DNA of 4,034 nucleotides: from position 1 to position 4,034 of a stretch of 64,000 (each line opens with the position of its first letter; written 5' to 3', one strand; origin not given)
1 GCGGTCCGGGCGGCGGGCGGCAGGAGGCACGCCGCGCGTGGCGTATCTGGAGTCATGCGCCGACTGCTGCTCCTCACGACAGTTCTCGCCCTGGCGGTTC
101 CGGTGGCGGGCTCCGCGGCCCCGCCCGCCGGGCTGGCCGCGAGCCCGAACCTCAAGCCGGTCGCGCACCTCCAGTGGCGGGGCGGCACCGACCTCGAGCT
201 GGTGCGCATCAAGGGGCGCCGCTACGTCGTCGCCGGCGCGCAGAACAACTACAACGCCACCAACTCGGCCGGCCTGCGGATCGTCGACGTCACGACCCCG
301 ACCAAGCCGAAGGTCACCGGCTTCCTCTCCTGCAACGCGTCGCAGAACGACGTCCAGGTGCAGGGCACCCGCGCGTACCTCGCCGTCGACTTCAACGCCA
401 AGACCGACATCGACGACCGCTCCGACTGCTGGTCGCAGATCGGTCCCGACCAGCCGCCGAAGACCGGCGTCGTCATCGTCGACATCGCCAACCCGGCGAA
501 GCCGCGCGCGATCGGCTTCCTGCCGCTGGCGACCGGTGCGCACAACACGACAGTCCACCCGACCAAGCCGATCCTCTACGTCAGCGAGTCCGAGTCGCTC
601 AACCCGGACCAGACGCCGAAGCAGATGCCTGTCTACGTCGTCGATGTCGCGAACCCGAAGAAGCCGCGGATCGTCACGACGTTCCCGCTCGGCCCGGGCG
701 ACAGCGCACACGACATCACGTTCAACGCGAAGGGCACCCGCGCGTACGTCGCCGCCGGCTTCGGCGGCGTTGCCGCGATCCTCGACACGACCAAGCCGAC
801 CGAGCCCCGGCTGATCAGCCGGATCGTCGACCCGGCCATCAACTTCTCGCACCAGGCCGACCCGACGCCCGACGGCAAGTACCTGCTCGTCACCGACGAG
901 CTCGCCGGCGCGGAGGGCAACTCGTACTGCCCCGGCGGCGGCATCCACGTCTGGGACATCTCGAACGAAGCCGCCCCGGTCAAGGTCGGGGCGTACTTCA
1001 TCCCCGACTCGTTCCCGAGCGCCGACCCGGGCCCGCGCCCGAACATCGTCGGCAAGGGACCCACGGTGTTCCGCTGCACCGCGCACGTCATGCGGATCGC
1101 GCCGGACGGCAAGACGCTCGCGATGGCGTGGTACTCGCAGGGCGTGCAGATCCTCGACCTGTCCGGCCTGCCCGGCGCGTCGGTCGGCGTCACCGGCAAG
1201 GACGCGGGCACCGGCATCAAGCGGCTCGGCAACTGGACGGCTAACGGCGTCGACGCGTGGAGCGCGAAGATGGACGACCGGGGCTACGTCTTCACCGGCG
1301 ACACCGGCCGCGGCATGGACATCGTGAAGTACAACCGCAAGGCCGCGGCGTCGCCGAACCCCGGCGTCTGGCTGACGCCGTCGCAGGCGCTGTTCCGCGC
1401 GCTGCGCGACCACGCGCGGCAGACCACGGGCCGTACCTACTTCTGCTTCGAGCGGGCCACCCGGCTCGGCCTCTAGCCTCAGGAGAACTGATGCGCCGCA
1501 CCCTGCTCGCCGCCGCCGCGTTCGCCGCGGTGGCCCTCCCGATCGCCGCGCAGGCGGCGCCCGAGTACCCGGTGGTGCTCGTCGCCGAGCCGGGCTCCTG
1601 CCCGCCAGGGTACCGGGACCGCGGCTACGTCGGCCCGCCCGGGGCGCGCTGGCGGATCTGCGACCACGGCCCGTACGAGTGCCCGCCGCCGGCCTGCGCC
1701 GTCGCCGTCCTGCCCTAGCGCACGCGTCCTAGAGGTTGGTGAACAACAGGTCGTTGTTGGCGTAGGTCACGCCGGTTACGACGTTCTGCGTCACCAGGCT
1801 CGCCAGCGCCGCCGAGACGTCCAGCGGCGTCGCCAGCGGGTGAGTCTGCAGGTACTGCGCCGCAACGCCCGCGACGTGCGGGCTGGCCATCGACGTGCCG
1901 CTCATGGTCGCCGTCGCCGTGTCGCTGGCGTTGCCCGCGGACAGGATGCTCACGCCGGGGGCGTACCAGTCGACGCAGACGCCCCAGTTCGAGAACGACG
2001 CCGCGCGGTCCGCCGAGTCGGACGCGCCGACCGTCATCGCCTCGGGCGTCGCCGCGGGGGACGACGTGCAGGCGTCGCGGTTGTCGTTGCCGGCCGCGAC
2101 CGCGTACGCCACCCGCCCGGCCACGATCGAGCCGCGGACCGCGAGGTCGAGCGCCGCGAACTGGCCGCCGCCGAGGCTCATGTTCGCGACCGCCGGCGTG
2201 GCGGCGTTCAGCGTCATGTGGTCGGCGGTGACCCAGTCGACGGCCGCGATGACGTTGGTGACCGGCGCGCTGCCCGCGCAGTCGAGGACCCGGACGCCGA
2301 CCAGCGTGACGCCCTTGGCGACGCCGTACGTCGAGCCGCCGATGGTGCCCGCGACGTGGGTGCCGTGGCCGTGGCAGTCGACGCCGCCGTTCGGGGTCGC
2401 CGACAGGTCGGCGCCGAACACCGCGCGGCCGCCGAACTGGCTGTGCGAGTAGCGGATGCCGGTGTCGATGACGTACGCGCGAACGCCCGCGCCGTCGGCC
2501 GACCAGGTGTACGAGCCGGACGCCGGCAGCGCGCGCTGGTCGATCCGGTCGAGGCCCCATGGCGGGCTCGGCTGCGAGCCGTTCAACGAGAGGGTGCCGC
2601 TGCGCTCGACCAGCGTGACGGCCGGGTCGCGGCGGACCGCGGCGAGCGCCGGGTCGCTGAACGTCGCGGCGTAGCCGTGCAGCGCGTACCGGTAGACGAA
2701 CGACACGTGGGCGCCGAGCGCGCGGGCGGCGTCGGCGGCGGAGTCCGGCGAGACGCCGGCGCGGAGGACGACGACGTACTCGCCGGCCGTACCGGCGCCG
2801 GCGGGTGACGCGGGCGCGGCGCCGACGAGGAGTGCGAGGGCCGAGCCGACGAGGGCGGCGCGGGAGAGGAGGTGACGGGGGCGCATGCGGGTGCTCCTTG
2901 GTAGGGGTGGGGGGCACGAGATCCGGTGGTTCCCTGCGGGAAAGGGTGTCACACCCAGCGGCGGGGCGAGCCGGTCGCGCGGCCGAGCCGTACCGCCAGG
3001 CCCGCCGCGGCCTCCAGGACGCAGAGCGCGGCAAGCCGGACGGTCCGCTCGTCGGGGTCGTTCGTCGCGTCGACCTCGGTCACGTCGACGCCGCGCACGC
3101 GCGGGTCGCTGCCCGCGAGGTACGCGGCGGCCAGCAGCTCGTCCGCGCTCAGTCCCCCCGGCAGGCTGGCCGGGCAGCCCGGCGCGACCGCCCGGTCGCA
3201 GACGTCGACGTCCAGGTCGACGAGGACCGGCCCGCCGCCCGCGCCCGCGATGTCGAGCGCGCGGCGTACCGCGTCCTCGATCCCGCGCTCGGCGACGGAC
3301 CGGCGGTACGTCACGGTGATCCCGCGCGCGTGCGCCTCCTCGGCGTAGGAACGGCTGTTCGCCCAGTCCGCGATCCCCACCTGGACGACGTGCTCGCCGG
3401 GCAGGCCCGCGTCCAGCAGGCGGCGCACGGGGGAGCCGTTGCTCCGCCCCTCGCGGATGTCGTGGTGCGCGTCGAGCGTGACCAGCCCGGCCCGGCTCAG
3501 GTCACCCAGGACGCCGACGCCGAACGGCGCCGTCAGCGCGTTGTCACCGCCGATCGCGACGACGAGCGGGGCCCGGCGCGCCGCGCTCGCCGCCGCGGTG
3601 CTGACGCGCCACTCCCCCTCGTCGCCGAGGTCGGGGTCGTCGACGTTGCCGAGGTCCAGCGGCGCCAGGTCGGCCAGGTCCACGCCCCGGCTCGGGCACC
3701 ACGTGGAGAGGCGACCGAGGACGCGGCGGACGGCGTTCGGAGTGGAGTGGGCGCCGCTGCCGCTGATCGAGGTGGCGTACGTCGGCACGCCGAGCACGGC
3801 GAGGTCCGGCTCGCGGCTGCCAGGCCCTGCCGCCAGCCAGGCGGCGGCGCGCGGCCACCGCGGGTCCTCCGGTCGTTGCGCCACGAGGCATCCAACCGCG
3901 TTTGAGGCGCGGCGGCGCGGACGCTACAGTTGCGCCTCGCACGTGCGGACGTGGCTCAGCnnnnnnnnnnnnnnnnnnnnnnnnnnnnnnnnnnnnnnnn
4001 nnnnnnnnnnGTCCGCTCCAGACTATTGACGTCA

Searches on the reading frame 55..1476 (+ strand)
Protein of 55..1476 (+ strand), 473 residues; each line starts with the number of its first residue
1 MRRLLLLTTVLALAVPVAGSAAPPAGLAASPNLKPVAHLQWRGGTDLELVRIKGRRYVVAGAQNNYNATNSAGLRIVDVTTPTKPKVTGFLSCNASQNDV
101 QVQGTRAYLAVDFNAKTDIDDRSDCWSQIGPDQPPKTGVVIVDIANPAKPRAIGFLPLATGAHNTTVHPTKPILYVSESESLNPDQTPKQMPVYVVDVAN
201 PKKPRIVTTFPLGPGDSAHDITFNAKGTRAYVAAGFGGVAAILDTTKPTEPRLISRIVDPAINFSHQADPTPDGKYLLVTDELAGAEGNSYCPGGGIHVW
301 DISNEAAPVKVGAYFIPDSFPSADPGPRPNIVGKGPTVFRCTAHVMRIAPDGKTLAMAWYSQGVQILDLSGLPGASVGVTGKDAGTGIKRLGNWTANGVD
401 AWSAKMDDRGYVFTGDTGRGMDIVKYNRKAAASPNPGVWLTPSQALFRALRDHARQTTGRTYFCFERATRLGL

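Call 18: search_protein_families(library=pfam, proteins=[window:55-1476:+], max_evalue=0.001)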
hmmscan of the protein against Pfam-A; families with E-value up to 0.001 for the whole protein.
window:55-1476:+ (473 aa): 2 families
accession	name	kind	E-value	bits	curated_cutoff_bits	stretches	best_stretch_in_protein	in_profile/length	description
PF08309.17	LVIVD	-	9.2e-09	35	20.2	0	138-151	22-35/42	LVIVD repeat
PF09826.15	Beta_propel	-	0.00054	19.4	22.4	0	63-115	81-134/495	Beta propeller domain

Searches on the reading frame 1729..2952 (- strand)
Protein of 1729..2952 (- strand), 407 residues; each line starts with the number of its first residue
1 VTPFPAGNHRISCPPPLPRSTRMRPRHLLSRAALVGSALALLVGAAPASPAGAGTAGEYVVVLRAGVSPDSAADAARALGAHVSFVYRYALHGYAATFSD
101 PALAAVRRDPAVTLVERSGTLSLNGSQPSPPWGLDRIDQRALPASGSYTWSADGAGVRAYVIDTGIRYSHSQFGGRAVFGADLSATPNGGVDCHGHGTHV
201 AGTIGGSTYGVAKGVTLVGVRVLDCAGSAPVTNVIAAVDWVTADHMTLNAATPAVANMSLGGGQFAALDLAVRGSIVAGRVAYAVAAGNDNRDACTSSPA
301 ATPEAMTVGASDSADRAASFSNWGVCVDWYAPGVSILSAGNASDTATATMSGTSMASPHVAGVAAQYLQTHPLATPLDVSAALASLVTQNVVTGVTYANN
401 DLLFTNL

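Call 18: search_protein_families(library=pfam, proteins=[window:1729-2952:-], max_evalue=0.001)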
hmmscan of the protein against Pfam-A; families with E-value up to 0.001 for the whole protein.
window:1729-2952:- (407 aa): 2 families
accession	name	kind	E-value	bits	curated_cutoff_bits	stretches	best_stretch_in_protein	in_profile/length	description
PF00082.27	Peptidase_S8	-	6.4e-35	121.3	21.8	1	160-385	7-271/288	Subtilase family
PF05922.21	Inhibitor_I9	-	0.00037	21.6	21.2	1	86-123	44-81/82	Peptidase inhibitor I9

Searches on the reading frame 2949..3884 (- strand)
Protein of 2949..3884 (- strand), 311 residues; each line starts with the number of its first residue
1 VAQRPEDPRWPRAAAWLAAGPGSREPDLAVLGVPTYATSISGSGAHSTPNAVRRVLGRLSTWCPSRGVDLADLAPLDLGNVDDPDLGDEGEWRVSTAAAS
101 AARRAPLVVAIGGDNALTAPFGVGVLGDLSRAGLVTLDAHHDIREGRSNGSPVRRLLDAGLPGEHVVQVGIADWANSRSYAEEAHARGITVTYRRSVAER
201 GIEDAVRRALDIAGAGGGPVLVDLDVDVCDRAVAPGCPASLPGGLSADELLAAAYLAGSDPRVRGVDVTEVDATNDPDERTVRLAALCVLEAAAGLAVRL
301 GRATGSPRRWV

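Call 18: search_protein_families(library=pfam, proteins=[window:2949-3884:-], max_evalue=0.001)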
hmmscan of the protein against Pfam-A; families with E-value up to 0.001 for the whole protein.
window:2949-3884:- (311 aa): 1 family
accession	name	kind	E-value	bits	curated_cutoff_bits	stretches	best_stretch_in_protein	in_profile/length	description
PF00491.26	Arginase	-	2e-44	152.6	22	1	27-292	2-277/280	Arginase family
